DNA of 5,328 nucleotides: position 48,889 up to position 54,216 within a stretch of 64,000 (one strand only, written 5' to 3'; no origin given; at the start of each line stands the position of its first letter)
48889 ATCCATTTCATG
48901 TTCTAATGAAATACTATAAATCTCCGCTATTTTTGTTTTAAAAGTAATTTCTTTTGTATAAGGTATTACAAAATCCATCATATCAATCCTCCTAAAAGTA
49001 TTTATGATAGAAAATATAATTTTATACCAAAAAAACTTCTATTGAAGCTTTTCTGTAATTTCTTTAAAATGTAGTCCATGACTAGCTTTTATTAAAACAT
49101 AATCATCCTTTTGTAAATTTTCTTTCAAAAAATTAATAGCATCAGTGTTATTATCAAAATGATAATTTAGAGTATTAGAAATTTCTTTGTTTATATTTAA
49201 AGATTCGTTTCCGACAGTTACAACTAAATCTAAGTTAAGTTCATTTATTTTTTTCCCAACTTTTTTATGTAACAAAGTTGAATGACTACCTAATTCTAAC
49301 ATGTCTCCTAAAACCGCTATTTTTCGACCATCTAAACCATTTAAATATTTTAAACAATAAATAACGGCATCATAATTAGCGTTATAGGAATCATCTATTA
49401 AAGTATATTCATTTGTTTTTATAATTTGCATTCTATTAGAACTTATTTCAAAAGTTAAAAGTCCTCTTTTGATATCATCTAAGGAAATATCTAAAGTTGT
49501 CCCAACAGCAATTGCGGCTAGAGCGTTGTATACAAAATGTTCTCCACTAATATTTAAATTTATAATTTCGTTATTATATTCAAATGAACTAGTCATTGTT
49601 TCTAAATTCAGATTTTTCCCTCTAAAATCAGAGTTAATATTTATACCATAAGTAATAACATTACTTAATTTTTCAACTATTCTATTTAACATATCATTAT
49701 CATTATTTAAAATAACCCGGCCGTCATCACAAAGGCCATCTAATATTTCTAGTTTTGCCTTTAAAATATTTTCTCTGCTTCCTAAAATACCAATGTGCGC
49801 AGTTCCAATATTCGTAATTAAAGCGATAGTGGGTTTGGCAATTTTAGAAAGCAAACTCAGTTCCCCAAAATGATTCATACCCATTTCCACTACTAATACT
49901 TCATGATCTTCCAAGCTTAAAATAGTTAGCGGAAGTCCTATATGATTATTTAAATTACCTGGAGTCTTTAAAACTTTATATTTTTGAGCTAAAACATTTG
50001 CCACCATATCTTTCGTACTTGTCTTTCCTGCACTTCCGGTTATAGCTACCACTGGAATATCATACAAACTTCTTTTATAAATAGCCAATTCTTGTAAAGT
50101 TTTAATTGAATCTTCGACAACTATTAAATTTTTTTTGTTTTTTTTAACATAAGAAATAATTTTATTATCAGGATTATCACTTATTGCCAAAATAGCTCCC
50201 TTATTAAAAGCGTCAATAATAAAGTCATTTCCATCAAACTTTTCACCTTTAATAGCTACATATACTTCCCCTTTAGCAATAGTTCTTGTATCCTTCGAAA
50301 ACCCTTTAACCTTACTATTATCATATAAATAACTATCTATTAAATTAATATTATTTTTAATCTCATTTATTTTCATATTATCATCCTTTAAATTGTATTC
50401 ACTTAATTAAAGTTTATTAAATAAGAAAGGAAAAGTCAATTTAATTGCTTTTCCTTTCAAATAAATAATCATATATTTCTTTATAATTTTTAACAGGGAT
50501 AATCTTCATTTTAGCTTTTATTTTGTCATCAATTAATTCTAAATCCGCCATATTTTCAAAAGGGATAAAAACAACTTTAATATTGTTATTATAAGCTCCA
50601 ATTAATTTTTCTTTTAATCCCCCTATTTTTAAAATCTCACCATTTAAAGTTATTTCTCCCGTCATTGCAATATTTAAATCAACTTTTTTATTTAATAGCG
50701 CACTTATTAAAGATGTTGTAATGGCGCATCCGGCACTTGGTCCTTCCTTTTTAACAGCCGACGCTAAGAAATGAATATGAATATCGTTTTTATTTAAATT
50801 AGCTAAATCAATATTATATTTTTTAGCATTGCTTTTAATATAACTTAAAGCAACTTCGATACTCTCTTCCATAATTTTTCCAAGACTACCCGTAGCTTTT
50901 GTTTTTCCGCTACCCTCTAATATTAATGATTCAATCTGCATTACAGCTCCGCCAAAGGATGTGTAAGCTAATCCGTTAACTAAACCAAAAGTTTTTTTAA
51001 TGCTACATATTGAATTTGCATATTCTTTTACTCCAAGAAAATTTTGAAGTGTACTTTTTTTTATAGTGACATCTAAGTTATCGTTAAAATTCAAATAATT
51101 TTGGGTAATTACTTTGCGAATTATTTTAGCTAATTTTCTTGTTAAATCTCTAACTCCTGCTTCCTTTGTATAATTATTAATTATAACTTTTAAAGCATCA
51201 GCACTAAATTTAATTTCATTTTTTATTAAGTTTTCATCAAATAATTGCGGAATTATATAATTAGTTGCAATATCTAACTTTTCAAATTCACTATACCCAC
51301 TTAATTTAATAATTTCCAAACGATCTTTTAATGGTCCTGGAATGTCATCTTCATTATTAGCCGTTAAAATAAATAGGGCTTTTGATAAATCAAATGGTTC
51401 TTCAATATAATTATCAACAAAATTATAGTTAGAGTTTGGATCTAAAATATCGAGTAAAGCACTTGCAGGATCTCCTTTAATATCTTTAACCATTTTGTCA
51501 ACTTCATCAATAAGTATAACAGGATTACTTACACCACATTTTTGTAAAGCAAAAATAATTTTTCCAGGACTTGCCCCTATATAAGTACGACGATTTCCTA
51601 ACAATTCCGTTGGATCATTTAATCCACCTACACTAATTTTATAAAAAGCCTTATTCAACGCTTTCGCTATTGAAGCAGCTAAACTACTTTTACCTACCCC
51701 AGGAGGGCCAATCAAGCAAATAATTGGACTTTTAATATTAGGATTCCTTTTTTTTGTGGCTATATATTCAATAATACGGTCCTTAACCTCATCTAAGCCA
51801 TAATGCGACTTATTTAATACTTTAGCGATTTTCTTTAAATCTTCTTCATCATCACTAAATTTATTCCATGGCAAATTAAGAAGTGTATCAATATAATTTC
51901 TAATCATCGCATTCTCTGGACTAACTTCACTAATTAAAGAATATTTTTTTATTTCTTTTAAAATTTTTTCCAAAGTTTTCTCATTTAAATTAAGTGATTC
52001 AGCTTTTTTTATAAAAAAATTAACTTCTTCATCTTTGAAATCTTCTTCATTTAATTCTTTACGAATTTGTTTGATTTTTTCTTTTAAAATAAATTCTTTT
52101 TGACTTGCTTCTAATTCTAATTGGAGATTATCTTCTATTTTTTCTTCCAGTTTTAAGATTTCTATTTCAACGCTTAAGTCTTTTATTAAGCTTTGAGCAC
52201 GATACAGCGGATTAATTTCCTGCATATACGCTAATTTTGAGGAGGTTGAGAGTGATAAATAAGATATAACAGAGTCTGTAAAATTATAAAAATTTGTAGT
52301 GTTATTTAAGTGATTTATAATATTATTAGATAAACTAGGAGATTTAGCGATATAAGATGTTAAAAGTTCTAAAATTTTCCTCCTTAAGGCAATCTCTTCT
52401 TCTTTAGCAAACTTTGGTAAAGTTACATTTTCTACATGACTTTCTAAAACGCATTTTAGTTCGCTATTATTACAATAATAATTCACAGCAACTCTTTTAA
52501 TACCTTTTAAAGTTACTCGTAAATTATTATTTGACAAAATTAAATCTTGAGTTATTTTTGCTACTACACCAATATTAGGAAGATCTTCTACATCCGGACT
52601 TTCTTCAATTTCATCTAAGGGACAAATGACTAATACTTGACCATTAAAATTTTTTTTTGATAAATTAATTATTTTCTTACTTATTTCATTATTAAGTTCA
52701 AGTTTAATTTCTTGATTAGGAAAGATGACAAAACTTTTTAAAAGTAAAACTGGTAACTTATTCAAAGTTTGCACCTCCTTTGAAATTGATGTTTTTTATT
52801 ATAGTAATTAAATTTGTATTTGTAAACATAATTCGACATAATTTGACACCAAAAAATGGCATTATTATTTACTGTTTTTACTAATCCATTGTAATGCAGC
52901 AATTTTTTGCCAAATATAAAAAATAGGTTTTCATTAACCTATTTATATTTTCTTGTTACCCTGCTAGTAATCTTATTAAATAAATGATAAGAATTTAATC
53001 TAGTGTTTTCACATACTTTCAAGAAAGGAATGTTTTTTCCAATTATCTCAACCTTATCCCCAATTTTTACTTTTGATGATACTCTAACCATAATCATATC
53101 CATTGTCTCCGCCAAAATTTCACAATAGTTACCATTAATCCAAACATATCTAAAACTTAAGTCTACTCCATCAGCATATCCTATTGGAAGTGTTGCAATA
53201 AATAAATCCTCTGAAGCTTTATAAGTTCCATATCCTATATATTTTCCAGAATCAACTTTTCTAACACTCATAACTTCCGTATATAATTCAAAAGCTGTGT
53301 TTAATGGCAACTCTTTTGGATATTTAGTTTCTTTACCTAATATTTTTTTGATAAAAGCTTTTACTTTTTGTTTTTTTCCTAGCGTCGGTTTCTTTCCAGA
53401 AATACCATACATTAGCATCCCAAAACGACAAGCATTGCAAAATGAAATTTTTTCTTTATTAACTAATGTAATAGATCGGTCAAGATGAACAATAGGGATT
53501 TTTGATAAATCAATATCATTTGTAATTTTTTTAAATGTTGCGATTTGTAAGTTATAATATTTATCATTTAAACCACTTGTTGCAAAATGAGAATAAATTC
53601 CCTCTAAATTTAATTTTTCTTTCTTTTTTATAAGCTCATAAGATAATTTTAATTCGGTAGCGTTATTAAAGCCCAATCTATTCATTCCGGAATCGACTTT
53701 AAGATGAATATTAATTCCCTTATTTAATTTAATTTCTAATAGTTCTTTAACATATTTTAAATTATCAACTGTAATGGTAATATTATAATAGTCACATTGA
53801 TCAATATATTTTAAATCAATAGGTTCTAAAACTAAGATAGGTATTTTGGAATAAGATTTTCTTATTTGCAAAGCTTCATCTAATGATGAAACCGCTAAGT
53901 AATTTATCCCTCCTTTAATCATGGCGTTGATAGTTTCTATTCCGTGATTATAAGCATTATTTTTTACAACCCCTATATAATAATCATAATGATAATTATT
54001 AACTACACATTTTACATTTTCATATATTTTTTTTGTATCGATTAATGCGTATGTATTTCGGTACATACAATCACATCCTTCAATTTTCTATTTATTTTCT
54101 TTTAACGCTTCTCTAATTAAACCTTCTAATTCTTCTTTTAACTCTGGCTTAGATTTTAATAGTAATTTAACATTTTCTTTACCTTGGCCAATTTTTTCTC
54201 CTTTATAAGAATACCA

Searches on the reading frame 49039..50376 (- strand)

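Call 12: search_protein_families(library=pfam, proteins=[window:49039-50376:-], max_evalue=0.001)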
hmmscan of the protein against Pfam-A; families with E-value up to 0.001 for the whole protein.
window:49039-50376:- (445 aa): 3 families
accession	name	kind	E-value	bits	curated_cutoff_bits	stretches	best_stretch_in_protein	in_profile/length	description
PF08245.18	Mur_ligase_M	-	1.4e-49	169.2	24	1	112-291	1-199/200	Mur ligase middle domain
PF02875.26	Mur_ligase_C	-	1.5e-18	68.3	28.4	1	314-432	1-126/127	Mur ligase, glutamate ligase domain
PF01225.30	Mur_ligase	-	1.4e-07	32.2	21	1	24-100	3-93/95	Mur ligase family, catalytic domain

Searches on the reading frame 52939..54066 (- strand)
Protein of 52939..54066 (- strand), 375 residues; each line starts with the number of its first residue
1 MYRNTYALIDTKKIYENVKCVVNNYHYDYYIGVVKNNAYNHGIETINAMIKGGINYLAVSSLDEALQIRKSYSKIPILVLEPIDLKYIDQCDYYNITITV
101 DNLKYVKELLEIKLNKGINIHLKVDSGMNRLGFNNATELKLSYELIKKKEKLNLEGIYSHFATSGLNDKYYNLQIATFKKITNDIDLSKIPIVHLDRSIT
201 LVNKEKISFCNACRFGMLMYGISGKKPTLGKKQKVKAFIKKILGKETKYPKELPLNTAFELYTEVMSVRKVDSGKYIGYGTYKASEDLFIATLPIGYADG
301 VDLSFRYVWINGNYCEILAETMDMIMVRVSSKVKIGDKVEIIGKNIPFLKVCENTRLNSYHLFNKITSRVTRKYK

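Call 12: search_protein_families(library=pfam, proteins=[window:52939-54066:-], max_evalue=0.001)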
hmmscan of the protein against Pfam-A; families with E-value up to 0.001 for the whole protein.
window:52939-54066:- (375 aa): 2 families
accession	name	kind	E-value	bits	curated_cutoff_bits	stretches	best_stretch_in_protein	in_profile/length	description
PF01168.26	Ala_racemase_N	-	1.8e-48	165.6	24.1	1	9-223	1-219/220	Alanine racemase, N-terminal domain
PF00842.27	Ala_racemase_C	-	2.2e-25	89.1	25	1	259-374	2-127/127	Alanine racemase, C-terminal domain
